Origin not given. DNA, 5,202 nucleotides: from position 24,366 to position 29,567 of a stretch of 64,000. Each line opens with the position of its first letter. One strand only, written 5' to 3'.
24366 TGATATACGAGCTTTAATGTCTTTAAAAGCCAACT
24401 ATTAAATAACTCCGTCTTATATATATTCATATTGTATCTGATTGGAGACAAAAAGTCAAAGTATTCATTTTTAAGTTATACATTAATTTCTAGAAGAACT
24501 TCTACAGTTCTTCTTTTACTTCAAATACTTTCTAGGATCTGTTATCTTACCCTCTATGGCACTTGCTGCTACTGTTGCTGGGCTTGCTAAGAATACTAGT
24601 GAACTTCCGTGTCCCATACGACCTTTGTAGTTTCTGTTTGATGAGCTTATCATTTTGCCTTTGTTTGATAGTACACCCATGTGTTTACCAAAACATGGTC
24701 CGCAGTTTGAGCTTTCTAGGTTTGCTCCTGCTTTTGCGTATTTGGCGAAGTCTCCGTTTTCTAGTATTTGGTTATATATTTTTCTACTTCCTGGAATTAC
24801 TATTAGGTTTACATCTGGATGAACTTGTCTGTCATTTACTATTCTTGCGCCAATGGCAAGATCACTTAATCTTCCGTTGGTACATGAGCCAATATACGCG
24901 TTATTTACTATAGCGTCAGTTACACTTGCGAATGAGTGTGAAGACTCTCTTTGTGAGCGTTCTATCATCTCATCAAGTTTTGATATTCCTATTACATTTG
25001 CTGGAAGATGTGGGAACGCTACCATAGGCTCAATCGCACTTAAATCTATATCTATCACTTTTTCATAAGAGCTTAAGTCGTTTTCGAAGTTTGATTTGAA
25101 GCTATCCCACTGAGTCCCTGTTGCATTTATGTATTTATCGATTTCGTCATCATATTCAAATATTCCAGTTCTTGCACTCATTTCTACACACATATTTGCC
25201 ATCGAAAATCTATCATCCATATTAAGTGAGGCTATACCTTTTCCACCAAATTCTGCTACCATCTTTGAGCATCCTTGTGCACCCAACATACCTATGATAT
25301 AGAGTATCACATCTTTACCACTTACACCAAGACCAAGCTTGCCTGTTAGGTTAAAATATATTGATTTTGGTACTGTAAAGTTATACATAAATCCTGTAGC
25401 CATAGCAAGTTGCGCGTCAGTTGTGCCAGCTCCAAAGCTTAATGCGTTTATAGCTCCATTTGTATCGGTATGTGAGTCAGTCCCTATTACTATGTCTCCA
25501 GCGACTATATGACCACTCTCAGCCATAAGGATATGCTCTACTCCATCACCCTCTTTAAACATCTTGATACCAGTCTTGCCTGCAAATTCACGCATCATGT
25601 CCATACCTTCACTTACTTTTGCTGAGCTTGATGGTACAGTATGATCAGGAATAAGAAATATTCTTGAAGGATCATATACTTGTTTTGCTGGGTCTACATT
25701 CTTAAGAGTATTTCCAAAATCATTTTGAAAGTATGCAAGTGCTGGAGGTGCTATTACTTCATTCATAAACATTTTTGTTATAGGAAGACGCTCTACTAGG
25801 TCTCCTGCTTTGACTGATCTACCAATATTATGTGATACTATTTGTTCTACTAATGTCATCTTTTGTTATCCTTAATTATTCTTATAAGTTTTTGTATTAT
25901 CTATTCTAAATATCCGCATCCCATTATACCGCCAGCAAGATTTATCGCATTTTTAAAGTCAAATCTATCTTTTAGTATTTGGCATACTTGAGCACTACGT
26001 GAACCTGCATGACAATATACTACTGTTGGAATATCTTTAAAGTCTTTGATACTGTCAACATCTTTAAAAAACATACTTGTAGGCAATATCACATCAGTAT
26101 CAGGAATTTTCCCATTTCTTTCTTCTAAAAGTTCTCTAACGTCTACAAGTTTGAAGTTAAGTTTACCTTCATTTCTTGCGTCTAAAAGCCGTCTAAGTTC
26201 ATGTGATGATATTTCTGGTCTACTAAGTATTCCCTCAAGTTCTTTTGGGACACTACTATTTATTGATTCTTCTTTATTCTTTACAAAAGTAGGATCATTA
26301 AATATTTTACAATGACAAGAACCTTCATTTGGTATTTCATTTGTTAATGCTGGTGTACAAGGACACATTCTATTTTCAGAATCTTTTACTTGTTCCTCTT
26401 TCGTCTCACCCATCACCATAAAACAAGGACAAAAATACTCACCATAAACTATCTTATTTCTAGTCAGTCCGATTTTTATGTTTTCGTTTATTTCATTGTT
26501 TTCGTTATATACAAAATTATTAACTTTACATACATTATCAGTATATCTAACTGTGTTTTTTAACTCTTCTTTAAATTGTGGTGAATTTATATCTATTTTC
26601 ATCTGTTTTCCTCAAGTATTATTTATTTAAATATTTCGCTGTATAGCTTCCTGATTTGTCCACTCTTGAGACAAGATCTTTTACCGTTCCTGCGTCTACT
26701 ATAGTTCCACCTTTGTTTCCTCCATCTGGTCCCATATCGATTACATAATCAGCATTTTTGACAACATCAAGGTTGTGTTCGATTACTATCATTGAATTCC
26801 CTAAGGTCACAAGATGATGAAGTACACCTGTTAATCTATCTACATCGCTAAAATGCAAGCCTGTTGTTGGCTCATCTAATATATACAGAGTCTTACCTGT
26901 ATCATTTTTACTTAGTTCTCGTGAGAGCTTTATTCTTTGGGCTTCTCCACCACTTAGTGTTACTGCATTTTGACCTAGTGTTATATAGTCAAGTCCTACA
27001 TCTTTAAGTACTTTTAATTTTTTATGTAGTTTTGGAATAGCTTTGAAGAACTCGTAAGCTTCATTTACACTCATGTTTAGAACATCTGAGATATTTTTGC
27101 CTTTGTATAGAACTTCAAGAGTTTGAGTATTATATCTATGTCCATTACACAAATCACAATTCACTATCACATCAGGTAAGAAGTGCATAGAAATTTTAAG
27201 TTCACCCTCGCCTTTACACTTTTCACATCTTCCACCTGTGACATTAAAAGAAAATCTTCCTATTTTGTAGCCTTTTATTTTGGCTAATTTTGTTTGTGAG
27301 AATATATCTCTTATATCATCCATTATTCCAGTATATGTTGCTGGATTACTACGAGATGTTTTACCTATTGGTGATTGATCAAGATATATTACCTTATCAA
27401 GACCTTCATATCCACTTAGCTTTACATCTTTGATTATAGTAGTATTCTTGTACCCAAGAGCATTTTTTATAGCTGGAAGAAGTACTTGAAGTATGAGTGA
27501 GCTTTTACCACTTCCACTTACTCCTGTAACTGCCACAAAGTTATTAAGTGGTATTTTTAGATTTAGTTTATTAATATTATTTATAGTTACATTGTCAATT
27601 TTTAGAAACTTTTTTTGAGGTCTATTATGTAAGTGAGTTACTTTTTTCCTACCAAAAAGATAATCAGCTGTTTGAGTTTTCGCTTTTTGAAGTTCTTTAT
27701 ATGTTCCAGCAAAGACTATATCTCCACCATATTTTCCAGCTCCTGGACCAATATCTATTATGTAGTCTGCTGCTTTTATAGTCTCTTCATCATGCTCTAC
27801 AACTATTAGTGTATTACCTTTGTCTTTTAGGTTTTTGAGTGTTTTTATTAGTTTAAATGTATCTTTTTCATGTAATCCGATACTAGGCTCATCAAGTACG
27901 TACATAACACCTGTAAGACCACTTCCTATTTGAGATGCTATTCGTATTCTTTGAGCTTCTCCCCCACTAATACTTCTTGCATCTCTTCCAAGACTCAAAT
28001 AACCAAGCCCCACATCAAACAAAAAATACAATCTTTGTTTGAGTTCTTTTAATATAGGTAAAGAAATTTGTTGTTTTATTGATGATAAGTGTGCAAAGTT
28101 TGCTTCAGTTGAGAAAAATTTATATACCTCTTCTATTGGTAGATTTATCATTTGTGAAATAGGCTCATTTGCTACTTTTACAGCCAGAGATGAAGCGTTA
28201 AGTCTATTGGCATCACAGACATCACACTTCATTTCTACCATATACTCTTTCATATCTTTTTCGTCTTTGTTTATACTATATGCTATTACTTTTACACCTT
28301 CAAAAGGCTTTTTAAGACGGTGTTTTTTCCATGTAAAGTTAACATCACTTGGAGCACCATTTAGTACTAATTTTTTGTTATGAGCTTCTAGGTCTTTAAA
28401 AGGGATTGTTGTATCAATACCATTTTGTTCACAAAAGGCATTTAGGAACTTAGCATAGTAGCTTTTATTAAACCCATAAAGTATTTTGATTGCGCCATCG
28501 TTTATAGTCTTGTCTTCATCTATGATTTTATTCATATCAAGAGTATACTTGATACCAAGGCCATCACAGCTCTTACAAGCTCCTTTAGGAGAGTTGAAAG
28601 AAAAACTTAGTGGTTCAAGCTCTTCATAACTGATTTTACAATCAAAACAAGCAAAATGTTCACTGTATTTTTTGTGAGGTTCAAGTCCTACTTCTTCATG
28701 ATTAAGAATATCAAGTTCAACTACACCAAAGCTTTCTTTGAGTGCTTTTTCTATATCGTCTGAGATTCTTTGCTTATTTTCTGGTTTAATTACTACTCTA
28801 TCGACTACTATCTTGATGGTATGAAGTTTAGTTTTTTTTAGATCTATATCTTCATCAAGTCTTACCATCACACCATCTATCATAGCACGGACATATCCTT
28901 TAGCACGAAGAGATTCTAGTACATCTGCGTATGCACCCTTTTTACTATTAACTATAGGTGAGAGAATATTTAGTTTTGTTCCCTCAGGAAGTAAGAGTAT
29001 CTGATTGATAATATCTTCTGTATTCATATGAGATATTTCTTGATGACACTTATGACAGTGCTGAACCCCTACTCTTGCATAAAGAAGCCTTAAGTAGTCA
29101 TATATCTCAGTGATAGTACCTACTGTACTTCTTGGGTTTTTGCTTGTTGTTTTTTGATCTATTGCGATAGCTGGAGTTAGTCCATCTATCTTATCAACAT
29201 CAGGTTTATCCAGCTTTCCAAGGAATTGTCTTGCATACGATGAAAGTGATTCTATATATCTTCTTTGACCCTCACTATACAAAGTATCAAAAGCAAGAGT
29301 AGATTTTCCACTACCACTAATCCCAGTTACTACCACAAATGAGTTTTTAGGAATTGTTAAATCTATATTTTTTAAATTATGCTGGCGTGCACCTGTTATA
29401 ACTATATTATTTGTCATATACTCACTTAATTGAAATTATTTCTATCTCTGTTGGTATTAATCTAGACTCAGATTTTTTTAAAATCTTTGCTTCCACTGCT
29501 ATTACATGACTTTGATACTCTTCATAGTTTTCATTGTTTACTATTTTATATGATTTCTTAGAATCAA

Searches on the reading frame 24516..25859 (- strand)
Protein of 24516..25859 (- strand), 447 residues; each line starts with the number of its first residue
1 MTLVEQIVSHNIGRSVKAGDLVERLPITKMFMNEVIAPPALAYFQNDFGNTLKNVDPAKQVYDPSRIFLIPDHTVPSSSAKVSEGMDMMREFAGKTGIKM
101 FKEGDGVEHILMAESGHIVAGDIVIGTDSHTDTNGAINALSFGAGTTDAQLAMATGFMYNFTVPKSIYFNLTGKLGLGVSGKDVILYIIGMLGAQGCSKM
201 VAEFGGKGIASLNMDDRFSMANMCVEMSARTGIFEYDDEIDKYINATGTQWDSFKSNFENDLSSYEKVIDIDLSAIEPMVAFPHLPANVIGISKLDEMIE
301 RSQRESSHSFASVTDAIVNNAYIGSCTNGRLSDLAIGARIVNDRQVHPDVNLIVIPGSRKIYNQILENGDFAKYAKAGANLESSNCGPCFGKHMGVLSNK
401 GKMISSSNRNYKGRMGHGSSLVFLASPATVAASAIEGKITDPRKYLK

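Call 8: search_protein_families(library=ncbifam, proteins=[window:24516-25859:-], max_evalue=0.01)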
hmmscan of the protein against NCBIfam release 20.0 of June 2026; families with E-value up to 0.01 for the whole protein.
window:24516-25859:- (447 aa): 19 families
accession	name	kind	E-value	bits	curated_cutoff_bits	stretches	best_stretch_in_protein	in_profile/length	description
NF001614.1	PRK00402.1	subfamily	4.6e-127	424.2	385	1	1-443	1-415/415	aconitase/3-isopropylmalate dehydratase large subunit family protein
TIGR01343.1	hacA_fam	subfamily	4.8e-124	414.1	385.7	1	2-443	1-412/412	homoaconitate hydratase family protein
TIGR02086.1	IPMI_arch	subfamily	1.4e-117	392.9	410.15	1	1-443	1-410/411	3-isopropylmalate dehydratase/homoaconitate hydratase family large subunit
TIGR02083.1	LEU2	equivalog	1.3e-115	386.7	610.65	1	1-444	1-418/419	3-isopropylmalate dehydratase large subunit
NF040615.1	HacA_Meth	equivalog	9.9e-99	330.9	550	1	1-441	1-417/419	homoaconitase large subunit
NF005558.0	PRK07229.1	equivalog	3.7e-92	309.9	612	1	72-445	64-415/647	aconitate hydratase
NF009116.0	PRK12466.1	subfamily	5.8e-81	272.4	531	1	2-446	6-469/472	3-isopropylmalate dehydratase large subunit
NF004016.0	PRK05478.1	subfamily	6.1e-76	255.8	510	1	24-445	25-466/468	3-isopropylmalate dehydratase large subunit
TIGR01342.1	acon_putative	hypoth_equivalog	3.6e-66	223.7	719.15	1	75-444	64-411/655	putative aconitate hydratase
TIGR00170.1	leuC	equivalog_domain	2.3e-60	204.5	560.25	1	62-444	52-465/466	3-isopropylmalate dehydratase large subunit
TIGR00139.1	h_aconitase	equivalog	4.5e-54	184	529.9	1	46-446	40-458/709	homoaconitase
TIGR01340.1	aconitase_mito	equivalog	9.8e-53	179.6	825.35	1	76-439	104-472/745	aconitate hydratase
NF006757.0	PRK09277.1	subfamily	2e-40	138.3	686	1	112-440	194-559/888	aconitate hydratase AcnA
NF008503.0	PRK11413.1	equivalog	5.8e-39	133.6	641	1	117-435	138-474/753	hydratase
NF009520.0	PRK12881.1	subfamily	7.9e-38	129.7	905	1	115-440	198-560/893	aconitate hydratase AcnA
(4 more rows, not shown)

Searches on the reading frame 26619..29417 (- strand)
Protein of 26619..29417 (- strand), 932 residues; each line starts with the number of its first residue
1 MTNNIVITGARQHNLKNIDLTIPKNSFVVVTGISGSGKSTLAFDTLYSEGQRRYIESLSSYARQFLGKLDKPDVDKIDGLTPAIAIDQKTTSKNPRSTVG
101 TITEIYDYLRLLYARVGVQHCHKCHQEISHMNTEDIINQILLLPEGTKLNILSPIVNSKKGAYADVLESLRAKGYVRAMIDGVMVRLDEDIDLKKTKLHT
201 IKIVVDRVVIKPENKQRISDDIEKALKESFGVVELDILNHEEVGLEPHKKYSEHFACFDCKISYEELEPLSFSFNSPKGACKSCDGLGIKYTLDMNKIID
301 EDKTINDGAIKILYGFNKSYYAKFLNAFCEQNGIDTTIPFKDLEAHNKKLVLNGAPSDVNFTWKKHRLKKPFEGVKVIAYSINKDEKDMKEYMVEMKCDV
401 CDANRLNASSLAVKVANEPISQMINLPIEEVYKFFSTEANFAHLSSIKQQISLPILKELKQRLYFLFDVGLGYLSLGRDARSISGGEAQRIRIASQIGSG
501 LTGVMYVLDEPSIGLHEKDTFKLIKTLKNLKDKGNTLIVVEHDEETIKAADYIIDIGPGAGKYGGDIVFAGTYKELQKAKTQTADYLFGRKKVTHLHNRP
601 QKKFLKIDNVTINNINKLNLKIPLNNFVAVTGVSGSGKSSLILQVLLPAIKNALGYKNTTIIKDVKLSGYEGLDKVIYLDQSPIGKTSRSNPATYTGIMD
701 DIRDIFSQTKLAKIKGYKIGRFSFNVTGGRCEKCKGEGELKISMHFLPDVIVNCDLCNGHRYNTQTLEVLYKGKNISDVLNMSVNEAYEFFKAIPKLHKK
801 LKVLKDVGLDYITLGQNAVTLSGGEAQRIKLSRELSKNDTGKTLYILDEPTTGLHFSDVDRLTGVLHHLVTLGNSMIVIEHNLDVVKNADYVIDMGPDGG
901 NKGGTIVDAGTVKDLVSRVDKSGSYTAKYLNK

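Call 8: search_protein_families(library=ncbifam, proteins=[window:26619-29417:-], max_evalue=0.01)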
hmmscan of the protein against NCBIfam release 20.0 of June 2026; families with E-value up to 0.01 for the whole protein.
window:26619-29417:- (932 aa): 173 families (the best 25 are shown)
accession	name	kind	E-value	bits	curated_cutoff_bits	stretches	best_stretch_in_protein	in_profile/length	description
NF001503.0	PRK00349.1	equivalog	0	1340.4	1147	1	2-931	3-938/943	excinuclease ABC subunit UvrA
TIGR00630.1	uvra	equivalog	0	1294.4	729.8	1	5-914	2-922/924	excinuclease ABC subunit UvrA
NF001885.0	PRK00635.1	equivalog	1.5e-193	645.6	3054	1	5-923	6-912/1809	excinuclease ABC subunit A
TIGR03608.1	L_ocin_972_ABC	subfamily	2.2e-35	122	254.85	3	787-895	102-206/206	putative bacteriocin export ABC transporter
TIGR02857.1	CydD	equivalog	2.9e-35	122.2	435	4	812-895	450-529/529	thiol reductant ABC exporter subunit CydD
TIGR04521.1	ECF_ATPase_2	equivalog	4.1e-32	111.4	330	4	468-610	130-266/279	energy-coupling factor transporter ATPase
NF040873.1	AztA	equivalog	3.7e-31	108.2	220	3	803-893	103-189/191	zinc ABC transporter ATP-binding protein AztA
TIGR02673.1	FtsE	equivalog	3.6e-28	98.7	264.85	3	801-889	119-203/214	cell division ATP-binding protein FtsE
NF008379.0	PRK11174.1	equivalog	4.7e-27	94.9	684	2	806-918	472-573/588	heme ABC transporter permease/ATP-binding protein CydD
TIGR04520.1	ECF_ATPase_1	equivalog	2.7e-26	92.6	315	3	478-598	132-245/269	energy-coupling factor transporter ATPase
TIGR02211.1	LolD_lipo_ex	equivalog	2.8e-25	89.1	307.75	2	800-895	122-214/221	lipoprotein-releasing ABC transporter ATP-binding protein LolD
TIGR02203.1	MsbA_lipidA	equivalog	3.6e-25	88.5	602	2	808-926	459-563/572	lipid A export permease/ATP-binding protein MsbA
TIGR00972.1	3a0107s01c2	equivalog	1e-24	87.3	343.2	3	477-590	139-246/248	phosphate ABC transporter ATP-binding protein PstB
NF038007.1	ABC_ATP_DarD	equivalog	1.7e-24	86.5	375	4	482-556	141-213/218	darobactin export ABC transporter ATP-binding protein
TIGR02315.1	ABC_phnC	equivalog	3.8e-24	85.5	266.1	3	785-888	112-211/243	phosphonate ABC transporter ATP-binding protein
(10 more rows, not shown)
